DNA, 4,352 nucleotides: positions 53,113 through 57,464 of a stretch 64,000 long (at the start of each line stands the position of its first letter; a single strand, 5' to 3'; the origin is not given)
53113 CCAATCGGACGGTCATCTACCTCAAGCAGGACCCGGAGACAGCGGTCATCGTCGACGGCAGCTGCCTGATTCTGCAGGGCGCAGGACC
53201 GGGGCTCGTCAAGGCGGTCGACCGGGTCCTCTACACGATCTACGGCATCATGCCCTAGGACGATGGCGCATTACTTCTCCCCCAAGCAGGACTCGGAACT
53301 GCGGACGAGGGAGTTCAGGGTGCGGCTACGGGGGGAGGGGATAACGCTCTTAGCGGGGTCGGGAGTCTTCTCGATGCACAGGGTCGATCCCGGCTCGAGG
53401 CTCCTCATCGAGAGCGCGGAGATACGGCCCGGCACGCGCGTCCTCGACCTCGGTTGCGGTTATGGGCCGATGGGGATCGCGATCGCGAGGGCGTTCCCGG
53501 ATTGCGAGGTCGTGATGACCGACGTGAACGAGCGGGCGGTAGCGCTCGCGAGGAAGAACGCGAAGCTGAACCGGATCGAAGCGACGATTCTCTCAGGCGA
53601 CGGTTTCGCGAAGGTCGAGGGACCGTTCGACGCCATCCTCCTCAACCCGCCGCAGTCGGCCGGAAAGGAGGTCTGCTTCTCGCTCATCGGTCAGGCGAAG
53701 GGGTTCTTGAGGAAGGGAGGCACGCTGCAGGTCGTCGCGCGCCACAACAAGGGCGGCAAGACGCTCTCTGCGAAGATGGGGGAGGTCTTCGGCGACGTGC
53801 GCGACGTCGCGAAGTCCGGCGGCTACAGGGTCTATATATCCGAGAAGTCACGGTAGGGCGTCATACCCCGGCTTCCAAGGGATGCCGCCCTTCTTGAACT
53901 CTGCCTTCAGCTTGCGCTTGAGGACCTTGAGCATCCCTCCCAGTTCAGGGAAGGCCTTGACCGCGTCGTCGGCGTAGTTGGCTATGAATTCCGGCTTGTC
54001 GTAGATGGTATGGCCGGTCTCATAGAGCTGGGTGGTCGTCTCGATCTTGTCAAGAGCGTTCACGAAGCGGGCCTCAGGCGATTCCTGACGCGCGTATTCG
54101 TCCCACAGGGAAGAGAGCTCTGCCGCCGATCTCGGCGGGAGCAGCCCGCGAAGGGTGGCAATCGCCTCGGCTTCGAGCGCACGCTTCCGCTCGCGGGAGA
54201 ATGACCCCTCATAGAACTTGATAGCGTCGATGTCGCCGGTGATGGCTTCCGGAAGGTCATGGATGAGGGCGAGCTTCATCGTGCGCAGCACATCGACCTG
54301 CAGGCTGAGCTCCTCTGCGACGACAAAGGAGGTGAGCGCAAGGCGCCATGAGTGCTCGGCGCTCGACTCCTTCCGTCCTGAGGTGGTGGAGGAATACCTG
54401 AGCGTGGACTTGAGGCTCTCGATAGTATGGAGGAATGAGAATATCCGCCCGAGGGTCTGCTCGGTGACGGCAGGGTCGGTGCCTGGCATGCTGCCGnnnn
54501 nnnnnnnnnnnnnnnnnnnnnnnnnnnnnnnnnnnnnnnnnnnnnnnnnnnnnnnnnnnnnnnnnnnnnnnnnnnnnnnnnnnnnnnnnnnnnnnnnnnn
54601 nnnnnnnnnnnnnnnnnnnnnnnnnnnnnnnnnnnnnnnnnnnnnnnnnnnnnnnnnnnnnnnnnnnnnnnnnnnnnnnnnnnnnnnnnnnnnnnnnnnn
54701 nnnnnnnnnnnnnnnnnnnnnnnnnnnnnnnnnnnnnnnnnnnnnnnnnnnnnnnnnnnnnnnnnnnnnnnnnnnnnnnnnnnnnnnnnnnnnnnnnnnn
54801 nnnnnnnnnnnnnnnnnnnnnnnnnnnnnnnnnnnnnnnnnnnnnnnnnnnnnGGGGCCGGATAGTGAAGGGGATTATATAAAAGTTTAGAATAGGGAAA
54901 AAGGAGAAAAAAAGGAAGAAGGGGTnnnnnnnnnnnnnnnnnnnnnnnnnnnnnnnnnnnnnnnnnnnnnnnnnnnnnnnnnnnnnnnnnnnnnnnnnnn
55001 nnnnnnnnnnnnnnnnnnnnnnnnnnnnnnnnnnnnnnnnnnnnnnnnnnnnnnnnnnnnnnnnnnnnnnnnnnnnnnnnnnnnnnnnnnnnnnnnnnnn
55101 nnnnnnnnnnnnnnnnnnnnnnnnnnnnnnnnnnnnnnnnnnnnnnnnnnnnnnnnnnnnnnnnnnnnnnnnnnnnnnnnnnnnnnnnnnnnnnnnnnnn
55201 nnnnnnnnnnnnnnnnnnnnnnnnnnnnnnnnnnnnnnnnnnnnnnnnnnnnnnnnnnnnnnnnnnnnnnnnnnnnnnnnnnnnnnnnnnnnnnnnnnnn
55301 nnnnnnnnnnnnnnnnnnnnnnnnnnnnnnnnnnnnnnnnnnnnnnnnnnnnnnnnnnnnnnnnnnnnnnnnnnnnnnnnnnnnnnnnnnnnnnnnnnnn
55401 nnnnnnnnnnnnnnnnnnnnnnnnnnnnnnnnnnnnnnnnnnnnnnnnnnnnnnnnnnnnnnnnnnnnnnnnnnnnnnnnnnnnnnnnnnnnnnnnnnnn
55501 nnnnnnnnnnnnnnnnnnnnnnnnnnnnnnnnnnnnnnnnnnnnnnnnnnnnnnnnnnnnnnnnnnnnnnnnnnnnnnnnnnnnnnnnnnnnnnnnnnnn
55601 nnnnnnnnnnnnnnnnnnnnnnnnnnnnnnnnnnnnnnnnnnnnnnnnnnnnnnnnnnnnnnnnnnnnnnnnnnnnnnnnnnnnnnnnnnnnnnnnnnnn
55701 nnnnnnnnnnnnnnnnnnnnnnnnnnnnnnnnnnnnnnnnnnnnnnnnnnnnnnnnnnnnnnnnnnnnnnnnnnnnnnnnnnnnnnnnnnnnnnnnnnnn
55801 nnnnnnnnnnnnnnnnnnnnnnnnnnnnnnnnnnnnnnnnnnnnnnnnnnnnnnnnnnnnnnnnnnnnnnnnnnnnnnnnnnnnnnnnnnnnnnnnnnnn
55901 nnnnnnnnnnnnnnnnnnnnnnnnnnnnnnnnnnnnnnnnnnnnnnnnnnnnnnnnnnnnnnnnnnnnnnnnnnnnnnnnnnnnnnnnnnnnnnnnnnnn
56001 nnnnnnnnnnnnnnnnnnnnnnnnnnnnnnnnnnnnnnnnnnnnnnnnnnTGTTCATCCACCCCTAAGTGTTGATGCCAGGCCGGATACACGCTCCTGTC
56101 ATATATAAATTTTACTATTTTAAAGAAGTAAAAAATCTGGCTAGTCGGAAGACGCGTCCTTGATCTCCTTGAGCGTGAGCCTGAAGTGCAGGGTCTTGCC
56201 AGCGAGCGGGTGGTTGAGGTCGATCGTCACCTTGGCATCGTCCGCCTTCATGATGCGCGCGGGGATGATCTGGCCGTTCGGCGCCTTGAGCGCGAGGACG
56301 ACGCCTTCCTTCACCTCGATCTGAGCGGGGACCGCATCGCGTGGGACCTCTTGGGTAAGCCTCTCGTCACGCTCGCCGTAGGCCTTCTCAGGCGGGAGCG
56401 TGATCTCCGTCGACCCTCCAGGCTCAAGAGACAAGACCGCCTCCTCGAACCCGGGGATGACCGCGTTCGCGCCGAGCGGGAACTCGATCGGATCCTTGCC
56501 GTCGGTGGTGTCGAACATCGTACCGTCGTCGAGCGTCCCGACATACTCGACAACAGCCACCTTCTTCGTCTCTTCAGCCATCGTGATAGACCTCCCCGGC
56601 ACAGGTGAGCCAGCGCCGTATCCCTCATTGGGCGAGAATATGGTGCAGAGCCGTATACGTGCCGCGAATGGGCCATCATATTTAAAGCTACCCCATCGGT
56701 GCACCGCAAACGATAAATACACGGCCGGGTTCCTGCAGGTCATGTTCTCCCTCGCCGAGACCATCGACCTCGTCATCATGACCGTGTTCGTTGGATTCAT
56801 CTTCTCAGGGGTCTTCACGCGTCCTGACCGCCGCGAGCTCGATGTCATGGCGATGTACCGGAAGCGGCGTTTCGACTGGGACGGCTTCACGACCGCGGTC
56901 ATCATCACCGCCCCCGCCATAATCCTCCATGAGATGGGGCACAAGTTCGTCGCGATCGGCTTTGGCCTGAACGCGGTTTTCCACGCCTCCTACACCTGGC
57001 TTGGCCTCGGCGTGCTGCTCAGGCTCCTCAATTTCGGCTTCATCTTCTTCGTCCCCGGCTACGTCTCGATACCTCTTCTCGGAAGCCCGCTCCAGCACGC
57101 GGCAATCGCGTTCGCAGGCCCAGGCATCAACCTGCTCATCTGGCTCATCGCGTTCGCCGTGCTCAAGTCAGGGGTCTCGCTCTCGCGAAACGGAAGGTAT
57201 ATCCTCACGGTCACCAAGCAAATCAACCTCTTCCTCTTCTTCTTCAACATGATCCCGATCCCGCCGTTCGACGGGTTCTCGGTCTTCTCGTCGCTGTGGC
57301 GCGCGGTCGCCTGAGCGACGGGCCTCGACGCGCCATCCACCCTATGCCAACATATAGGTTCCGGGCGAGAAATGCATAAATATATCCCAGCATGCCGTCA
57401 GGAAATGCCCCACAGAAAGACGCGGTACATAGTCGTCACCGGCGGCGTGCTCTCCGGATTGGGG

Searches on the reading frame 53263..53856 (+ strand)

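Call 7: search_protein_families(library=pfam, proteins=[window:53263-53856:+], max_evalue=0.1)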
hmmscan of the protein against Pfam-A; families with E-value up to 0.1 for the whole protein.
window:53263-53856:+ (197 aa): 23 families
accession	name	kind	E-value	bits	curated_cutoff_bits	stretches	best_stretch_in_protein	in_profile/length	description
PF05175.20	MTS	-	3.4e-42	144.4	23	1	27-191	2-169/170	Methyltransferase small domain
PF13847.12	Methyltransf_31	-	1.9e-11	44.3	27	1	55-155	2-107/145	Methyltransferase domain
PF13649.12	Methyltransf_25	-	2.3e-11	44.7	27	1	60-153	1-97/97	Methyltransferase domain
PF06325.19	PrmA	-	3.7e-09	36.9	22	1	54-128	159-233/296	Ribosomal protein L11 methyltransferase (PrmA)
PF02475.24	TRM5-TYW2_MTfase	-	1.6e-08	35.1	28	1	54-135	34-118/164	TRM5/TYW2 methyltransferase domain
PF08242.18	Methyltransf_12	-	6.8e-08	33.6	30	1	61-128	1-72/98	Methyltransferase domain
PF10294.15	Methyltransf_16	-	1.2e-07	32.1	21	1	56-105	46-96/174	Lysine methyltransferase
PF01135.25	PCMT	-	9.4e-06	26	20.3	1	49-155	66-169/210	Protein-L-isoaspartate(D-aspartate) O-methyltransferase (PCMT)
PF00891.24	Methyltransf_2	-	1.7e-05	24.7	22.3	1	48-158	54-165/210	O-methyltransferase domain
PF13489.12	Methyltransf_23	-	4.9e-05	23.5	27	1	51-127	17-87/164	Methyltransferase domain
PF02353.26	CMAS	-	6.7e-05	22.8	27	1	46-154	52-161/273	Mycolic acid cyclopropane synthetase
PF08241.18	Methyltransf_11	-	8.5e-05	23.6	21.2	1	61-126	1-65/95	Methyltransferase domain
PF03602.21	Cons_hypoth95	-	9.5e-05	22.6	24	1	57-156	42-149/182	Conserved hypothetical protein 95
PF12847.13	Methyltransf_18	-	0.00036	21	27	1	46-119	4-79/151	Methyltransferase domain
PF08704.16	GCD14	-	0.00036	20.7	26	1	47-131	31-123/247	tRNA methyltransferase complex GCD14 subunit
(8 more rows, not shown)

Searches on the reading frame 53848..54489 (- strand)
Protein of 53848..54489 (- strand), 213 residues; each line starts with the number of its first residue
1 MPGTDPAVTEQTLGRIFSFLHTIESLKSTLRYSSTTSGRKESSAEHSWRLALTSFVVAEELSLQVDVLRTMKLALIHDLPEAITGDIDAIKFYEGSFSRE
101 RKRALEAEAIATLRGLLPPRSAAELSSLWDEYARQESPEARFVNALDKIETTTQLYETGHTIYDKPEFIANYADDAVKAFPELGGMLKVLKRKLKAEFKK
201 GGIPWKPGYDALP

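Call 7: search_protein_families(library=pfam, proteins=[window:53848-54489:-], max_evalue=0.1)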
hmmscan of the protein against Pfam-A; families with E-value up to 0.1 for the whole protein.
window:53848-54489:- (213 aa): 3 families
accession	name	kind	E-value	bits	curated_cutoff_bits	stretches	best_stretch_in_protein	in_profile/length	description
PF13023.12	HD_3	-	6.7e-39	133.9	22.5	1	23-161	1-137/165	HD domain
PF12917.13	YfbR-like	-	2.5e-15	57.1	25.9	1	19-153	2-139/182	5'-deoxynucleotidase YfbR-like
PF01966.28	HD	-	3.1e-08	34.3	22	1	44-151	2-115/116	HD domain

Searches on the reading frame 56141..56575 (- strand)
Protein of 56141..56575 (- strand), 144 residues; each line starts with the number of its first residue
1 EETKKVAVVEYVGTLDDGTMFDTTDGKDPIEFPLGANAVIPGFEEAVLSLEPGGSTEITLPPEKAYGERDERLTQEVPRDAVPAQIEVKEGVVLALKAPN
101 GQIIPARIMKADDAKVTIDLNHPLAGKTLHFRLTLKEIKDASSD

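Call 7: search_protein_families(library=pfam, proteins=[window:56141-56575:-], max_evalue=0.1)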
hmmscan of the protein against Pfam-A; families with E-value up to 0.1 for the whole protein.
window:56141-56575:- (144 aa): 1 family
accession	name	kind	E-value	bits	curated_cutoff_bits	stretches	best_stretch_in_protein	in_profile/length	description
PF00254.34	FKBP_C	-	1.6e-17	64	21.1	1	4-72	8-77/94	FKBP-type peptidyl-prolyl cis-trans isomerase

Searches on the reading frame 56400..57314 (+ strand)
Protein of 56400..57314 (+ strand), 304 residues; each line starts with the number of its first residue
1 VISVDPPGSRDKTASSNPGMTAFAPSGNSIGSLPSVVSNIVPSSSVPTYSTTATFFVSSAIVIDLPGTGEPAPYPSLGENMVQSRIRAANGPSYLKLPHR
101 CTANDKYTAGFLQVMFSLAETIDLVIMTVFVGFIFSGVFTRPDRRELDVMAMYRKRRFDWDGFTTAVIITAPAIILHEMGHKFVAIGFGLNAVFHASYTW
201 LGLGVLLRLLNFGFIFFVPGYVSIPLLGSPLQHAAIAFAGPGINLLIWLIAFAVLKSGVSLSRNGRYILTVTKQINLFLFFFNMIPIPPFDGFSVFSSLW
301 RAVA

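Call 7: search_protein_families(library=pfam, proteins=[window:56400-57314:+], max_evalue=0.1)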
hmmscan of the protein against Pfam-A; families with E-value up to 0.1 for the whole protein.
window:56400-57314:+ (304 aa): 1 family
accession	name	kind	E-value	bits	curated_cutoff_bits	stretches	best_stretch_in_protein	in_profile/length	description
PF02163.28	Peptidase_M50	-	1.9e-10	40.9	27.2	2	267-303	161-197/221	Peptidase family M50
